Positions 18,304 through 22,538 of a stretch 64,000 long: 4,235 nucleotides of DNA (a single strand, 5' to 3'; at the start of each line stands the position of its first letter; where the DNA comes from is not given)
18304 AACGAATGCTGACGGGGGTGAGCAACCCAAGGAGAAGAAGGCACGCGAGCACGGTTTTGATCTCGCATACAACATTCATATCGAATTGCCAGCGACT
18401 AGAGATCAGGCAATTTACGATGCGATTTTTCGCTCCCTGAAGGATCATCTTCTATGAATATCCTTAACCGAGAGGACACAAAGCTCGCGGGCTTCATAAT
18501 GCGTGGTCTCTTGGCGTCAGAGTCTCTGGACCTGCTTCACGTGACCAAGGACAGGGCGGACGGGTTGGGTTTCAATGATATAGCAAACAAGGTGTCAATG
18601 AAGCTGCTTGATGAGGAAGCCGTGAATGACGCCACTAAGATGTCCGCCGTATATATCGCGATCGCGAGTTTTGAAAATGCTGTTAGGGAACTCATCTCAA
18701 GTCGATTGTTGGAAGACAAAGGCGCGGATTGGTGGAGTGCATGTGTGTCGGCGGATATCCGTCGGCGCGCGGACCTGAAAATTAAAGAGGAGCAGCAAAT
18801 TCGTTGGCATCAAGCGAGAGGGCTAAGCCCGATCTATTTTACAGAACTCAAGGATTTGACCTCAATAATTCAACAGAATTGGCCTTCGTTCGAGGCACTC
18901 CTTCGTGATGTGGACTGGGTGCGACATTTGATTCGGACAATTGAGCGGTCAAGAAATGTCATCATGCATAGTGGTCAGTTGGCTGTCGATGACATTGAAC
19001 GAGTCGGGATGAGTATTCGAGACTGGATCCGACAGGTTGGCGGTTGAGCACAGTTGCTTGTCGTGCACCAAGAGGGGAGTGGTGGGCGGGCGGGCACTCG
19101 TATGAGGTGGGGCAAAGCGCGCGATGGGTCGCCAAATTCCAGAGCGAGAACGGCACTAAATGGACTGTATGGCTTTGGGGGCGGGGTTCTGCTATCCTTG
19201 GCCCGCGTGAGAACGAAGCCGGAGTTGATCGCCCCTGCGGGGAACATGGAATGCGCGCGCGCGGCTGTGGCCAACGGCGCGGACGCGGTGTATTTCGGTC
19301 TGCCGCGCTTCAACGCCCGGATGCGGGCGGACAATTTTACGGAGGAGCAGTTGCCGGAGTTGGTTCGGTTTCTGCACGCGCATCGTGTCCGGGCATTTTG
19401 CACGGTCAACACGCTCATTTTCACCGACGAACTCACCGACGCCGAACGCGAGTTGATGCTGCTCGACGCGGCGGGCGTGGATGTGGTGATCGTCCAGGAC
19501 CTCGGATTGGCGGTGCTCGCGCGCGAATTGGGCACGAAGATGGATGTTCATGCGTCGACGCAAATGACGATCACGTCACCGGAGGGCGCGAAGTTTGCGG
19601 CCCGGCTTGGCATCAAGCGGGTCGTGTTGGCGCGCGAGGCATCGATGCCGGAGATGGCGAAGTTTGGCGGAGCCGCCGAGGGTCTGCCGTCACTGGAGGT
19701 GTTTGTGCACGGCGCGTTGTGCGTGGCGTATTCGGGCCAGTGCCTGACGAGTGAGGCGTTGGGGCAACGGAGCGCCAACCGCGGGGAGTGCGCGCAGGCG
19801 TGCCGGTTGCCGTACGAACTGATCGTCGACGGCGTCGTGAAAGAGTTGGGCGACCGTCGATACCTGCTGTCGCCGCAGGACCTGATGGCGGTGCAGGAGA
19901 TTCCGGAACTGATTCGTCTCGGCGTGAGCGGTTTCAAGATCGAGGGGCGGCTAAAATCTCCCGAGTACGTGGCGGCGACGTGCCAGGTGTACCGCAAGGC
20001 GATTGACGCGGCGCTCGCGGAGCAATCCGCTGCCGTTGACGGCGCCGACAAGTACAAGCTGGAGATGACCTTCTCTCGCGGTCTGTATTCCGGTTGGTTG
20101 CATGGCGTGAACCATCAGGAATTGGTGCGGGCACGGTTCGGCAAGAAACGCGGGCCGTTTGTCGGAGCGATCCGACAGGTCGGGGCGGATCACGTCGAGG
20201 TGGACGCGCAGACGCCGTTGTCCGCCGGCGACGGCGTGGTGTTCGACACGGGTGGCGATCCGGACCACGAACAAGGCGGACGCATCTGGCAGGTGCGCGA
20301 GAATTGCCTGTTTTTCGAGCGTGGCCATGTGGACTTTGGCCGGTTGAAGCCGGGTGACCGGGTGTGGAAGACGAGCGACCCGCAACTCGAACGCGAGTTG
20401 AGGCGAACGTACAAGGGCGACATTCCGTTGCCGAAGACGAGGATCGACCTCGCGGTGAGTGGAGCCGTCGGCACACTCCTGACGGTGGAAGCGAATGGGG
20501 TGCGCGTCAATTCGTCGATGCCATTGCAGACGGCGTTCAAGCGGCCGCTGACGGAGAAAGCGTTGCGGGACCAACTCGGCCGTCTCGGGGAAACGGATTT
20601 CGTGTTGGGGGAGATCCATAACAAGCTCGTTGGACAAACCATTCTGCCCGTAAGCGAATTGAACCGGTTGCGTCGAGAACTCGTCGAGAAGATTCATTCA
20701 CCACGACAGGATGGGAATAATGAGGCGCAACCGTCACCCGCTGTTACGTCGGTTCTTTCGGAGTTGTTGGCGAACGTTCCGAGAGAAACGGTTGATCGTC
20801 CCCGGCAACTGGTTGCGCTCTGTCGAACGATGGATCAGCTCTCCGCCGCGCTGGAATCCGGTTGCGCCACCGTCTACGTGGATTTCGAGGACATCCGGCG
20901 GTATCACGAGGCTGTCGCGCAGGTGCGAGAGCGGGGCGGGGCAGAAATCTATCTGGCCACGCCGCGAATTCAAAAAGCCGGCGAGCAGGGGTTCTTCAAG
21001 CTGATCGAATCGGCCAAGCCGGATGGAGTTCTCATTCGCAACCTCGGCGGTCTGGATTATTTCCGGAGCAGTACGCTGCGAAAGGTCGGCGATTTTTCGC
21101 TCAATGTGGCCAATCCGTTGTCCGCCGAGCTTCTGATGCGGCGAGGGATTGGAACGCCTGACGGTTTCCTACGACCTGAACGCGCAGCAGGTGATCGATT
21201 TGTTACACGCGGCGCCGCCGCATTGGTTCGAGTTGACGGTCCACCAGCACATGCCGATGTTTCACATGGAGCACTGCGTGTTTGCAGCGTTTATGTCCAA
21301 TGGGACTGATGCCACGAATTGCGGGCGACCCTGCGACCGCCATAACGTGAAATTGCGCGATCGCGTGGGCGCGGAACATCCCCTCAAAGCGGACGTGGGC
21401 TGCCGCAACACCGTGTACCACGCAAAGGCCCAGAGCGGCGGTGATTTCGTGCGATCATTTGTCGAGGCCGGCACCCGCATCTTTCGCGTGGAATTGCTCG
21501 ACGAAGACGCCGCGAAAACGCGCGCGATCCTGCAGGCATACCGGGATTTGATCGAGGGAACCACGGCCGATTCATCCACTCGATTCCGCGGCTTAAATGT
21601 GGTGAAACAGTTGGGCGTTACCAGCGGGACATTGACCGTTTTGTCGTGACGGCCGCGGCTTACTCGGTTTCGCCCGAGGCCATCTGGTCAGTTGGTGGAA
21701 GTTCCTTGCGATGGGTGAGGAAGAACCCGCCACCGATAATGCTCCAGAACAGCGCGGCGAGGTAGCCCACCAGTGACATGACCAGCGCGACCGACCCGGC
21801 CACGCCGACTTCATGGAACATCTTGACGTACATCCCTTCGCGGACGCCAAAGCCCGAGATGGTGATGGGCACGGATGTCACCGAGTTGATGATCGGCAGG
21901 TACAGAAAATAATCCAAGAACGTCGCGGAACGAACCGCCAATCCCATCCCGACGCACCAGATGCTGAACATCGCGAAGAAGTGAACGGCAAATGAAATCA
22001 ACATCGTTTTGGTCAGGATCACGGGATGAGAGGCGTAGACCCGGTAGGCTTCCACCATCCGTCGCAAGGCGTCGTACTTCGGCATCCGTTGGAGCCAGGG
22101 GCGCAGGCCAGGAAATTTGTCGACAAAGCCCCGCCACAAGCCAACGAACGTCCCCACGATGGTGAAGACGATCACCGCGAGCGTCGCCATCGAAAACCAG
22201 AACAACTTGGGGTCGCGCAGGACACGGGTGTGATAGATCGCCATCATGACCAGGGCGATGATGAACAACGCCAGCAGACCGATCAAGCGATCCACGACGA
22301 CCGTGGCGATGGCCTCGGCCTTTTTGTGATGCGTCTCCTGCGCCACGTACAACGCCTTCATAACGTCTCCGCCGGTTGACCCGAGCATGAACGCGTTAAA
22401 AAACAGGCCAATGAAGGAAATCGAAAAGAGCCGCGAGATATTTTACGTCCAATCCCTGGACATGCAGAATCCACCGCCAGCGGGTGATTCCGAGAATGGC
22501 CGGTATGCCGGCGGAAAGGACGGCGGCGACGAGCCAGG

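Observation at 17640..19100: AT-richer two-gene cassette: DUF5343-like protein plus Swt1-like HEPN protein (candidate undescribed RNase toxin / defence module)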

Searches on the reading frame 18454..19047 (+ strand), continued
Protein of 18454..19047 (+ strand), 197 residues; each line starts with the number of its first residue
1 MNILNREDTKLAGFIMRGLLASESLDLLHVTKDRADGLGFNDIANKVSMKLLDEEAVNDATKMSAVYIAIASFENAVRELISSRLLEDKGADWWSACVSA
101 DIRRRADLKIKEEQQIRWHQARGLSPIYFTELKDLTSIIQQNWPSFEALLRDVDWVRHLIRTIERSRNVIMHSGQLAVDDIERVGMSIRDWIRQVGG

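Call 64: get_annotated_region(hit=H1, flank=4000)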
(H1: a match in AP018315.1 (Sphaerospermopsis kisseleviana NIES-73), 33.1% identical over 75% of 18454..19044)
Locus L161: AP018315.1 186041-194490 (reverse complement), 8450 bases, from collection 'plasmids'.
description: Sphaerospermopsis kisseleviana NIES-73 plasmid plasmid1 DNA, complete genome
organism: Sphaerospermopsis kisseleviana NIES-73 (NCBI taxid 1973480)
taxonomy: Bacteria; Cyanobacteriota; Cyanophyceae; Nostocales; Aphanizomenonaceae; Sphaerospermopsis; Sphaerospermopsis kisseleviana; Sphaerospermopsis kisseleviana NIES-73
host: -; source: -; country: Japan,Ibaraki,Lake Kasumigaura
typing (MOB-suite, as given by PLSDB): conjugative; replicon rep_cluster_1696,rep_cluster_89; relaxase MOBP; mating-pair formation MPF_T
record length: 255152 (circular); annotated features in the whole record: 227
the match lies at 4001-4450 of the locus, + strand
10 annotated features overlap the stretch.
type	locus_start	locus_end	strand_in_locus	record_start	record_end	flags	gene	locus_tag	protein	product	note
CDS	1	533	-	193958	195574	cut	-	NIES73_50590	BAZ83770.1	ATPase central domain-containing protein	-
CDS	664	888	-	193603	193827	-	-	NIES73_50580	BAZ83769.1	hypothetical protein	-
CDS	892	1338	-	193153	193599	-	-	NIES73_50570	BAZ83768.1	hypothetical protein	-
CDS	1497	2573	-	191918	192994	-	-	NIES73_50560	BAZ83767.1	hypothetical protein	-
CDS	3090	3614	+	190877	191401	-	-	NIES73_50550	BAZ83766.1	hypothetical protein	-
CDS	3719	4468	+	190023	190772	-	-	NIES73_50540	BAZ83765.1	hypothetical protein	-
CDS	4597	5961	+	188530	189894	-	-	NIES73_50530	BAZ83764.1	WD repeat protein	-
CDS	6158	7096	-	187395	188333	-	-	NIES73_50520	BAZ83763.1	ParB-like partition protein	-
CDS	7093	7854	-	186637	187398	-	-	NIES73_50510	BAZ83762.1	cobyrinic acid a,c-diamide synthase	-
CDS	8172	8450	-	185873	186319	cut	-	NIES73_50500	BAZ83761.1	hypothetical protein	-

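Call 68: search_protein_families(library=pfam, proteins=[L161:3090-3611:+], max_evalue=0.001)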
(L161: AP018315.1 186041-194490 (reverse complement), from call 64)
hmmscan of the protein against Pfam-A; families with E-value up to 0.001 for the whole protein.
L161:3090-3611:+ (174 aa): 0 families

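Call 73: find_encoding_contigs(protein=P0091, flank=10000, max_places=2)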
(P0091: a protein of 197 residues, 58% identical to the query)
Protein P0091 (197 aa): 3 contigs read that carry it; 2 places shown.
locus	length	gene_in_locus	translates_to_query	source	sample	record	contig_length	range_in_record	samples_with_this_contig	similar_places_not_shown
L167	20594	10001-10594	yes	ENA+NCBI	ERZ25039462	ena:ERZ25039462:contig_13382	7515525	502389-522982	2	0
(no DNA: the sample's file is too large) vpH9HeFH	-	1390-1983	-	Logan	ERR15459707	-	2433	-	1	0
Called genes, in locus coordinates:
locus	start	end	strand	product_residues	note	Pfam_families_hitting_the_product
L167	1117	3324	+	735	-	PF00884:Sulfatase, PF16347:SGSH_C, PF02985:HEAT (faint), PF13646:HEAT_2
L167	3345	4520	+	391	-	PF00795:CN_hydrolase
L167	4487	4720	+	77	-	-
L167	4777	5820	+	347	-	PF01073:3Beta_HSD (weak), PF01370:Epimerase, PF05368:NmrA (weak), PF16363:GDP_Man_Dehyd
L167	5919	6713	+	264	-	-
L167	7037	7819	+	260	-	-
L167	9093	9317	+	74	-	PF09954:DUF2188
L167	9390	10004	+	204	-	PF17278:DUF5343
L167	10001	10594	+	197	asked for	PF18731:HEPN_Swt1 (weak)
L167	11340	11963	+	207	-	PF27176:Y4lF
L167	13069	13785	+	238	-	PF13392:HNH_3 (weak)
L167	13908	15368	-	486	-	PF00082:Peptidase_S8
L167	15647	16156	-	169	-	PF03479:PCC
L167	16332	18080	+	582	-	PF01839:FG-GAP (faint), PF13517:FG-GAP_3, PF06439:3keto-disac_hyd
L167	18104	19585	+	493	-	PF00930:DPPIV_N (faint), PF26549:Tricorn_N, PF07676:PD40 (weak), PF26549:Tricorn_N, PF26550:Tricorn_2nd (weak), PF26549:Tricorn_N, PF07676:PD40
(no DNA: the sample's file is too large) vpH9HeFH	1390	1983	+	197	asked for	PF18731:HEPN_Swt1 (weak)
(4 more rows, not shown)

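Call 78: fold_search(model_id=the predicted structure, library=viral)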
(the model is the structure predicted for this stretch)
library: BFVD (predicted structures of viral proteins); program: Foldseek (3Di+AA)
matches with E <= 10: 282; with E <= 0.001: 0
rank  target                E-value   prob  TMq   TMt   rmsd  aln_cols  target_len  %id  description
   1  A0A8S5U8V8            3.5e-01  0.25  0.19  0.22  15.1       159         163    8  Uncharacterized protein [Siphoviridae sp. ctnMR5]
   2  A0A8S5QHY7            5.2e-01  0.13  0.15  0.18  15.7       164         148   15  DNA polymerase III, subunit gamma and tau [Siphoviridae sp. ctiOl67]
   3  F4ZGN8                8.5e-01  0.47  0.26  0.13  13.3       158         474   11  (no name in the UniProt tables at hand)
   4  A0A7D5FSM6            9.4e-01  0.35  0.23  0.34  10.8       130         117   12  (no name in the UniProt tables at hand)
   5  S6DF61                9.4e-01  0.23  0.25  0.24  20.3       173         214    9  Uncharacterized protein [Invertebrate iridescent virus 22]
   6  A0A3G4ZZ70            9.9e-01  0.20  0.24  0.13  21.9       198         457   10  Uncharacterized protein [Gaeavirus sp.]
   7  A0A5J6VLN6            9.9e-01  0.15  0.24  0.19  18.1       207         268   12  Snf7 family protein [Megaviridae environmental sample]
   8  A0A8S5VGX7            9.9e-01  0.12  0.17  0.11  18.5       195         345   13  Uncharacterized protein [Myoviridae sp. ctkfK18]
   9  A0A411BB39            1.0e+00  0.14  0.20  0.20  26.5       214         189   11  (no name in the UniProt tables at hand)
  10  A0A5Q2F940            1.0e+00  0.12  0.20  0.21  18.7       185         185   14  (no name in the UniProt tables at hand)
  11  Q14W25                1.1e+00  0.15  0.22  0.18  25.4       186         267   12  ORF81 [Ranid herpesvirus 2]
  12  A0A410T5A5            1.2e+00  0.25  0.25  0.30  17.4       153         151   14  Uncharacterized protein [Acinetobacter phage Henu6]
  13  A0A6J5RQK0            1.3e+00  0.20  0.18  0.31  13.4       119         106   12  Uncharacterized protein [uncultured Caudovirales phage]
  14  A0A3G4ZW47            1.4e+00  0.14  0.22  0.23  20.2       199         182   12  Receptor expression-enhancing protein [Faunusvirus sp.]
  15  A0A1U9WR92            1.4e+00  0.12  0.17  0.14  13.0       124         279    7  (no name in the UniProt tables at hand)
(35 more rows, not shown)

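Call 80: search_protein_families(library=padloc, proteins=[L161:3090-3611:+, L161:3719-4465:+], max_evalue=0.001)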
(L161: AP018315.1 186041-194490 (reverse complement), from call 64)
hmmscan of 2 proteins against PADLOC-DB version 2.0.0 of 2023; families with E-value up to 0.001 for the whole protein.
L161:3090-3611:+ (174 aa): 0 families

L161:3719-4465:+ (249 aa): 4 families
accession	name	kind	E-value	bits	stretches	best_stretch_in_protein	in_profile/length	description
PDLC04592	PDC-M34B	-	2.6e-41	139.4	1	89-244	37-190/192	-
PDLC04590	PDC-M34B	-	6.4e-27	92.3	1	103-244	6-145/147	-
PDLC04591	PDC-M34B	-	2.3e-25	87.5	1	105-243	46-183/185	-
PDLC04038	PD-T4-5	-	0.00024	18.5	1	110-155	45-90/309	-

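Call 81: search_protein_families(library=pfam, proteins=[L161:3719-4465:+], max_evalue=0.001)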
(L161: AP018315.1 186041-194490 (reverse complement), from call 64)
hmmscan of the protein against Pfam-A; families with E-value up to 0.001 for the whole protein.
L161:3719-4465:+ (249 aa): 1 family
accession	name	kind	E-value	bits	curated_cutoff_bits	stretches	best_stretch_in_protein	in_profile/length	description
PF18731.6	HEPN_Swt1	-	1.9e-12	47.9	27.5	1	117-244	3-114/115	Swt1-like HEPN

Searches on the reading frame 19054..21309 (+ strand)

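Call 49: search_protein_families(library=pfam, proteins=[window:19054-21309:+], max_evalue=0.0001)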
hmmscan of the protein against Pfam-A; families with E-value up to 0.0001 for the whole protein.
window:19054-21309:+ (751 aa): 2 families
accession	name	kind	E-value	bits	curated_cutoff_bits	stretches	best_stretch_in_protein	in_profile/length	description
PF01136.24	Peptidase_U32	-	1.1e-74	251.1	22.4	1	130-353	4-231/233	Peptidase family U32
PF12392.13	DUF3656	-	5.4e-23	82.2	22.1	1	437-548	1-105/109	Collagenase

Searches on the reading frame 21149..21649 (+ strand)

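Call 49: search_protein_families(library=pfam, proteins=[window:21149-21649:+], max_evalue=0.0001)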
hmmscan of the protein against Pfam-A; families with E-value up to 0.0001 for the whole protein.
window:21149-21649:+ (166 aa): 1 family
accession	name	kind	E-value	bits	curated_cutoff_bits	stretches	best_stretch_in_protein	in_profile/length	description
PF01136.24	Peptidase_U32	-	4.2e-06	26.6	22.4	1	3-143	63-203/233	Peptidase family U32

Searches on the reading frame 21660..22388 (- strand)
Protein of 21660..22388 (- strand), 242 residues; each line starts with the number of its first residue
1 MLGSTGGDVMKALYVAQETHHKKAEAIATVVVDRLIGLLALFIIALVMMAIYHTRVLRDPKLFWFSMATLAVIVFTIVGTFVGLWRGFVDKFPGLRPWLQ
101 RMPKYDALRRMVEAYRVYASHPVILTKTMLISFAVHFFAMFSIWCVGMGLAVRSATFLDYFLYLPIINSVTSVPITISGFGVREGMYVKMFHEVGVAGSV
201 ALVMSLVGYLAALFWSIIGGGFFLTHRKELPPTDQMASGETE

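Call 49: search_protein_families(library=pfam, proteins=[window:21660-22388:-], max_evalue=0.0001)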
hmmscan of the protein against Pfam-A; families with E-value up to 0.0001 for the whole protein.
window:21660-22388:- (242 aa): 1 family
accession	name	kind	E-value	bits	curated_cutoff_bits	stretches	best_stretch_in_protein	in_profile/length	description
PF03706.18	LPG_synthase_TM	-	1.2e-23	84.4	33.4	1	4-218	87-301/302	Lysylphosphatidylglycerol synthase TM region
